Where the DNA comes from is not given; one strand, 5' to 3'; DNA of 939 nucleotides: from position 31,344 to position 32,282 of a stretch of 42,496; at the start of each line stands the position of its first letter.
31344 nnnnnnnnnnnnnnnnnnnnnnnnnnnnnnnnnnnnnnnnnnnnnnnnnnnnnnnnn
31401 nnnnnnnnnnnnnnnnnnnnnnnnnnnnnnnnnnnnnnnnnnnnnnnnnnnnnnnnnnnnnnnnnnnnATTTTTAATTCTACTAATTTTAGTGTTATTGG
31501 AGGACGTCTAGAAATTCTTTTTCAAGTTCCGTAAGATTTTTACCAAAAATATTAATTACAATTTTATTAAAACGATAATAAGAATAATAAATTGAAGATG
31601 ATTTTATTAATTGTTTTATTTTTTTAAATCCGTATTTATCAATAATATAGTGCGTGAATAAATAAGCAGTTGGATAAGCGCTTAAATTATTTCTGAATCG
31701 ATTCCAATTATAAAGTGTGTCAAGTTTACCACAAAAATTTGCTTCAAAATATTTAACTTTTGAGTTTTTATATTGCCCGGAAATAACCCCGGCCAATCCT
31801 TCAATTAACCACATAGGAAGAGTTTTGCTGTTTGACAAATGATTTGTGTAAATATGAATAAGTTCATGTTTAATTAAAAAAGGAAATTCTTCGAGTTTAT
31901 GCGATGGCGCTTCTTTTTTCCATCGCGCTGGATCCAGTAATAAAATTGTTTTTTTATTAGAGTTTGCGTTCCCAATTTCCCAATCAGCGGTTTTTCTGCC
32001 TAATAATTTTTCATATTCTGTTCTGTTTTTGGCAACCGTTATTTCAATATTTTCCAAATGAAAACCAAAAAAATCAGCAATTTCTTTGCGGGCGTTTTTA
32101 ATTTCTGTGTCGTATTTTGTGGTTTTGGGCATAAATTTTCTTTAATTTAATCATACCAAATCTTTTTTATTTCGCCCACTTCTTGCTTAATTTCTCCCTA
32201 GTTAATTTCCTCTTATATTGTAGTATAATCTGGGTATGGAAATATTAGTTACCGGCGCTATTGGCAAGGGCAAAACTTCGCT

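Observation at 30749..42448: Array of four paralogous rSAM/SPASM + downstream mini-ORF cassettes, each with its own divergent HExxH protein: a multi-cassette RiPP-like locus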

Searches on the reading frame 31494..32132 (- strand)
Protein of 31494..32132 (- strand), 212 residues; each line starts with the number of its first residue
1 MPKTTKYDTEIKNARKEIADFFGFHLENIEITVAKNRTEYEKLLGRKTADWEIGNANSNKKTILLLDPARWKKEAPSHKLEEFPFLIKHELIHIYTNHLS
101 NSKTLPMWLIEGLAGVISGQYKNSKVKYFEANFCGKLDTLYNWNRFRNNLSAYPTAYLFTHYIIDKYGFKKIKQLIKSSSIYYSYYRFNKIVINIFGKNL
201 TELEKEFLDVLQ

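Call 5: search_protein_families(library=pfam, proteins=[window:31494-32132:-], max_evalue=0.01)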
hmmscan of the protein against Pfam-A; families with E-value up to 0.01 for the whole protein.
window:31494-32132:- (212 aa): 1 family
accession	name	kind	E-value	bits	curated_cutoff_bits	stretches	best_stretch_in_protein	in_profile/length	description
PF13485.12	Peptidase_MA_2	-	2.7e-06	27.8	32.4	1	87-207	70-195/201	Peptidase MA superfamily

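Call 6: search_protein_families(library=ncbifam, proteins=[window:31494-32132:-], max_evalue=0.01)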
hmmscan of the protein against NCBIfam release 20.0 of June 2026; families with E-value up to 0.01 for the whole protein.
window:31494-32132:- (212 aa): 1 family
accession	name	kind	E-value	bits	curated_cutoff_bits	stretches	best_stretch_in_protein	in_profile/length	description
NF033876.2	flagella_HExxH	equivalog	2.5e-09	37.1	205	1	11-177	54-227/384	flagellinolysin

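Call 16: search_protein_families(library=pfam, proteins=[window:31494-32132:-], max_evalue=5)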
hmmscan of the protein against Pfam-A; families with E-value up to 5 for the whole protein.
window:31494-32132:- (212 aa): 2 families
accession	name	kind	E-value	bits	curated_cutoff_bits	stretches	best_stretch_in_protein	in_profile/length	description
PF13485.12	Peptidase_MA_2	-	2.7e-06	27.8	32.4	1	87-207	70-195/201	Peptidase MA superfamily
PF01086.22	Clathrin_lg_ch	-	0.11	12.8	22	1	6-47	130-171/222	Clathrin light chain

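Call 18: find_homologous_proteins(query=window:31494-32132:-, max_evalue=0.001)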
Query window:31494-32132:- (212 aa): 22 proteins with E <= 0.001 among 207 candidates.
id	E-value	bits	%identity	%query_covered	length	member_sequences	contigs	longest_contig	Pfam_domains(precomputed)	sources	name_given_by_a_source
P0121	3.8e-137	473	100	100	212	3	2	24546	PF13485.12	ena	-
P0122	8.5e-96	338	71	100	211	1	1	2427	-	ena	-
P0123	1.1e-94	334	71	100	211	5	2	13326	-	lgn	-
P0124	2.0e-94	333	69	100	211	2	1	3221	-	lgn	-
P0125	3.7e-94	332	69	100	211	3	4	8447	PF13485.12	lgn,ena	-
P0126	3.3e-93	329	69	100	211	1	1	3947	-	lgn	-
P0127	3.7e-92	326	69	98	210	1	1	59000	PF13485.12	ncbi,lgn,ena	-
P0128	5.1e-92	325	69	99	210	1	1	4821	PF13485.12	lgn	-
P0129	2.1e-91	323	67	100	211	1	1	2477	PF13485.12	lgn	-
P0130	2.4e-91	323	67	100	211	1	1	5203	PF13485.12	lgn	-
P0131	2.5e-91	323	67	100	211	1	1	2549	PF13485.12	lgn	-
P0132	6.5e-90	319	66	99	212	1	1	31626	PF13485.12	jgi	jgi:hypothetical protein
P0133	6.5e-89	315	67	99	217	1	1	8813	PF13485.12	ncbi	ncbi:MAG: hypothetical protein AB1465_05955 [Patescibacteria group bacterium]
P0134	1.1e-88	315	67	99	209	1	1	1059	-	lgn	-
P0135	5.5e-86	306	65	99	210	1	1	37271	PF13485.12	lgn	-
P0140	2.3e-80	287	64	100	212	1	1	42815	PF13485.12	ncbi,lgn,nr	ncbi:hypothetical protein HZC33_00990 [Candidatus Wolfebacteria bacterium]|nr:hypothetical protein [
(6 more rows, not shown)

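Call 19: find_encoding_contigs(protein=P0140, flank=10000, max_places=2)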
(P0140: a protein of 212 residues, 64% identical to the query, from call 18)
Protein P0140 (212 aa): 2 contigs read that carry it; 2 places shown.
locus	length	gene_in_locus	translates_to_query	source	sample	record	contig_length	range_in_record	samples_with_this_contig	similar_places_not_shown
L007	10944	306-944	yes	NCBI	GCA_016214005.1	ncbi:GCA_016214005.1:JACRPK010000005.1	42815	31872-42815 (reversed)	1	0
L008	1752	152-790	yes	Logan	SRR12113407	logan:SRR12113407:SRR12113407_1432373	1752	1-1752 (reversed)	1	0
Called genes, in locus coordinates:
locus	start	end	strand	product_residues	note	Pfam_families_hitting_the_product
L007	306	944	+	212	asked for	PF13485:Peptidase_MA_2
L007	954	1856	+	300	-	-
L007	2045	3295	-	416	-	PF04055:Radical_SAM, PF13353:Fer4_12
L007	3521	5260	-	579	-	PF00753:Lactamase_B, PF12706:Lactamase_B_2 (weak), PF07521:RMMBL (faint), PF22505:RNase_J_b_CASP, PF17770:RNase_J_C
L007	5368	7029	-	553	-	PF00496:SBP_bac_5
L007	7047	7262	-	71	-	PF03840:SecG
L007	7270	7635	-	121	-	PF04020:Phage_holin_4_2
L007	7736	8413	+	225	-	PF05552:MS_channel_1st_1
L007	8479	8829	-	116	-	PF11969:DcpS_C, PF01230:HIT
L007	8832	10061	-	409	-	PF13393:tRNA-synt_His, PF00587:tRNA-synt_2b, PF03129:HGTP_anticodon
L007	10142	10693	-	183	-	PF10502:Peptidase_S26, PF00717:Peptidase_S24 (weak)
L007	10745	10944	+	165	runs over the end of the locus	PF01195:Pept_tRNA_hydro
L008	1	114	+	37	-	?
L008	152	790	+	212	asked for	PF13485:Peptidase_MA_2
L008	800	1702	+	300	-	-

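Call 20: find_encoding_contigs(protein=P0127, flank=10000, max_places=2)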
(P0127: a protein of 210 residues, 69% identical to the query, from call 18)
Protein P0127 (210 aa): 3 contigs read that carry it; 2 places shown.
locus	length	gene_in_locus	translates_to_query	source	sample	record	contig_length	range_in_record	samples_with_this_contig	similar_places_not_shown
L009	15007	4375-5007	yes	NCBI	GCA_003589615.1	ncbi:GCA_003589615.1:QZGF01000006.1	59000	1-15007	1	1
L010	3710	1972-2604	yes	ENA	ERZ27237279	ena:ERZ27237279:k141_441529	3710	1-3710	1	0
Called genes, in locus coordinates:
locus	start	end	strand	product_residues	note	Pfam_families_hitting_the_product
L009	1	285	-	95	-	?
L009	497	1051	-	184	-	-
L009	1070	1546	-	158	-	-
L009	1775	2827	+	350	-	-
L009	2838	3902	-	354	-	PF04055:Radical_SAM, PF13353:Fer4_12 (weak), PF13186:SPASM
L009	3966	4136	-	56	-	-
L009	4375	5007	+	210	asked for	PF13485:Peptidase_MA_2 (weak)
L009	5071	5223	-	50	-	-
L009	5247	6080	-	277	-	PF13186:SPASM (weak)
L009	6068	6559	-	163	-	PF13353:Fer4_12, PF04055:Radical_SAM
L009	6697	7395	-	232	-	-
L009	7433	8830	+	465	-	PF20154:LNT_N (weak), PF00795:CN_hydrolase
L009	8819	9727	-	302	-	PF13366:PDDEXK_3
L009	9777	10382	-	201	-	-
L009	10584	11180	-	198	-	-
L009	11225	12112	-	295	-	PF06750:A24_N_bact, PF01478:Peptidase_A24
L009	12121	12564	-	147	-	PF07963:N_methyl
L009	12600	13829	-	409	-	PF28597:T2SSF_N, PF00482:T2SSF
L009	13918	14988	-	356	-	PF00437:T2SSE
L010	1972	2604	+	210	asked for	PF13485:Peptidase_MA_2 (weak)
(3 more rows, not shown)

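Call 21: find_encoding_contigs(protein=P0132, flank=10000, max_places=2)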
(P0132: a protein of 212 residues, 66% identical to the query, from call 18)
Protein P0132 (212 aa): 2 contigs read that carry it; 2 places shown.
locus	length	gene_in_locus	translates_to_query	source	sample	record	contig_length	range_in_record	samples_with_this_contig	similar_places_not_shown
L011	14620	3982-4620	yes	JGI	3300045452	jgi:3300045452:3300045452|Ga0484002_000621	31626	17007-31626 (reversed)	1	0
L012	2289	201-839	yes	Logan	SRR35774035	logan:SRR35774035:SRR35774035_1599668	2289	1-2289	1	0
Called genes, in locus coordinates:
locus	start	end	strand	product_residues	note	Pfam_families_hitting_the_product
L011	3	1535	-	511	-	?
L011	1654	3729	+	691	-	PF09989:DUF2229, PF01869:BcrAD_BadFG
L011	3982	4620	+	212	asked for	PF13485:Peptidase_MA_2 (weak)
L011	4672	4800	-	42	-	-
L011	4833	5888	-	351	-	PF04055:Radical_SAM, PF13186:SPASM (weak)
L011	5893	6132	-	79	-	-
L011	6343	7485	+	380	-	PF03486:HI0933_like (faint), PF13738:Pyr_redox_3 (weak), PF01494:FAD_binding_3, PF22578:GGR_cat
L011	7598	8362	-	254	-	-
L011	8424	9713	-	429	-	PF13353:Fer4_12 (faint), PF04055:Radical_SAM, PF13186:SPASM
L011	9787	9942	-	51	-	-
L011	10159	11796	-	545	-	PF16927:HisKA_7TM (weak), PF00512:HisKA, PF02518:HATPase_c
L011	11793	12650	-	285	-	PF01040:UbiA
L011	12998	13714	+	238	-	-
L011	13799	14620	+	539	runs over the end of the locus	PF02709:Glyco_transf_7C (faint), PF00535:Glycos_transf_2, PF10111:Glyco_tranf_2_2, PF13641:Glyco_tranf_2_3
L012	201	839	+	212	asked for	PF13485:Peptidase_MA_2 (weak)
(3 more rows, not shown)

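Call 28: find_related_loci(query=A3, collection=genome_contigs, flank=10000)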
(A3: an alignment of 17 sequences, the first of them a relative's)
Query A3 (212 aa) in genome_contigs; peptide patterns used: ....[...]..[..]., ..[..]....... (x = any residue, [..] = any of these).
12 stretches matched a pattern; 3 encode a relative of the query (tblastn E <= 1e-3); 3 distinct loci.
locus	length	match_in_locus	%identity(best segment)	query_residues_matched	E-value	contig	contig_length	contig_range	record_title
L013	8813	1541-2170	66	1-209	1e-93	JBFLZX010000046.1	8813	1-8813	MAG: Patescibacteria group bacterium isolate MAG122 MAG122_46, whole genome shotgun sequence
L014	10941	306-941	63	1-212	2e-85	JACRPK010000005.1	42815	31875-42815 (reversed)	MAG: Candidatus Wolfebacteria bacterium isolate NC_groundwater_1985_Pr3_S-0.2um_36_7 scaffold_143443, whole genome shotg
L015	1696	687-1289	38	6-208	8e-38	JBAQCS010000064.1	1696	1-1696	MAG: Patescibacteria group bacterium isolate MFD12010_ilm_asm_bin15 k127_50926, whole genome shotgun sequence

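Call 35: search_solved_structures(query=A3, max_evalue=10, show_alignments=2)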
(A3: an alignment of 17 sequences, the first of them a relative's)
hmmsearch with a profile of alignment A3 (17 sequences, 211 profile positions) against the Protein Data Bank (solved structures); distinct sequences matched with E-value up to 10: 0.

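Call 47: predict_structure(alignment_id=A3)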
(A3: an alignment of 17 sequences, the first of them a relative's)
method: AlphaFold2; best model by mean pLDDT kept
length: 212 residues; sequences in the alignment: 17
mean_pLDDT: 93.2   pTM: 0.90
mean pLDDT of the five models: 93.2, 93.1, 92.4, 92.3, 92.3
residues with pLDDT >= 90: 180; 70-90: 24; 50-70: 6; < 50: 2
segments of 3 or more residues with pLDDT < 50: none
pLDDT, mean of each block of 10 residues (from residue 1): 73 97 96 96 94 94 97 94 96 98 96 96 85 93 77 92 97 98 96 98 96 78
secondary structure, 60 per line:
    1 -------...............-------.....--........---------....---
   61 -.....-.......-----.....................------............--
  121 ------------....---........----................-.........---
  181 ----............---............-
elements in order: H8-22 E30-34 H37-44 E54-57 E62-66 H68-74 H80-100 H107-118 H133-136 H140-147 H152-167 H169-177 H185-196 H200-211

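Call 51: fold_search(model_id=the predicted structure, library=pdb)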
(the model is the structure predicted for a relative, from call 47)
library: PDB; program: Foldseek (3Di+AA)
matches with E <= 10: 90; with E <= 0.001: 0
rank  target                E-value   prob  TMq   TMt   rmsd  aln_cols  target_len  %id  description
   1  4ar9_A                8.8e-03  1.00  0.61  0.36   5.1       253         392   16  Crystal structure of the peptidase domain of collagenase T from Clostridium tetani at 1.69 angstrom resolution. (released 2013-06-05)
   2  4ar8_B                9.8e-03  1.00  0.58  0.35   6.0       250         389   17  Crystal structure of the peptidase domain of collagenase T from Clostridium tetani complexed with the peptidic inhibit (released 2013-06-05)
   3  4ar8_A                9.8e-03  1.00  0.51  0.31   8.2       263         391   17  Crystal structure of the peptidase domain of collagenase T from Clostridium tetani complexed with the peptidic inhibit (released 2013-06-05)
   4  4qhi_A                1.6e-02  1.00  0.26  0.44   4.3        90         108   18  Crystal structure of Methanocaldococcus jannaschii selecase mutant R36W (released 2014-07-16)
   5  4qhi_C                1.9e-02  1.00  0.25  0.45   3.8        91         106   19  Crystal structure of Methanocaldococcus jannaschii selecase mutant R36W (released 2014-07-16)
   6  7zbv                  4.1e-02  0.87  0.38  0.23  11.8       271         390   12  Crystal structure of the peptidase domain of collagenase G from Clostridium histolyticum in complex with a diphosphonate (released 2022-11-09)
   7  7bb9                  5.4e-02  1.00  0.60  0.35   6.0       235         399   14  Crystal structure of Lugdulysin E242Q Y315F mutant (released 2022-07-13)
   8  7bb8_A                5.4e-02  0.98  0.54  0.35   8.0       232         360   15  Crystal structure of Lugdulysin, a Staphylococcus lugdunensis M30 zinc metallopeptidase (released 2022-07-13)
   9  4qhj_A                7.4e-02  0.99  0.25  0.45   5.4        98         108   21  Crystal structure of Methanocaldococcus jannaschii selecase mutant I100F+H107F (released 2014-07-16)
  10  4gaa_A                1.8e-01  0.80  0.45  0.18   8.8       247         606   15  Structure of Leukotriene A4 hydrolase from Xenopus laevis complexed with inhibitor bestatin (released 2013-06-12)
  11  4qhg                  1.8e-01  0.72  0.27  0.45   6.7       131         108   13  Crystal structure of Methanocaldococcus jannaschii dimeric selecase (released 2014-07-16)
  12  9cme                  2.2e-01  0.95  0.59  0.22   5.9       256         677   12  Room Temperature Crystal Structure of Collagenase ColH from Hathewaya histolytica at 2.7 Angstrom resolution (released 2026-01-14)
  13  4gaa_B                2.8e-01  0.69  0.46  0.19   8.7       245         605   13  Structure of Leukotriene A4 hydrolase from Xenopus laevis complexed with inhibitor bestatin (released 2013-06-12)
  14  6psn_L                3.0e-01  0.16  0.24  0.23  11.6       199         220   10  Anthrax toxin protective antigen channels bound to lethal factor (released 2020-03-04)
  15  3cmn                  4.1e-01  0.80  0.49  0.36   9.5       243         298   14  Crystal structure of a putative hydrolase with a novel fold from Chloroflexus aurantiacus (released 2008-04-08)
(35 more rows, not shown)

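Call 99: search_protein_families(library=padloc, proteins=[window:31494-32132:-], max_evalue=0.001)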
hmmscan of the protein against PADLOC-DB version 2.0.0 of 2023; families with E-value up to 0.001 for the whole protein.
window:31494-32132:- (212 aa): 0 families
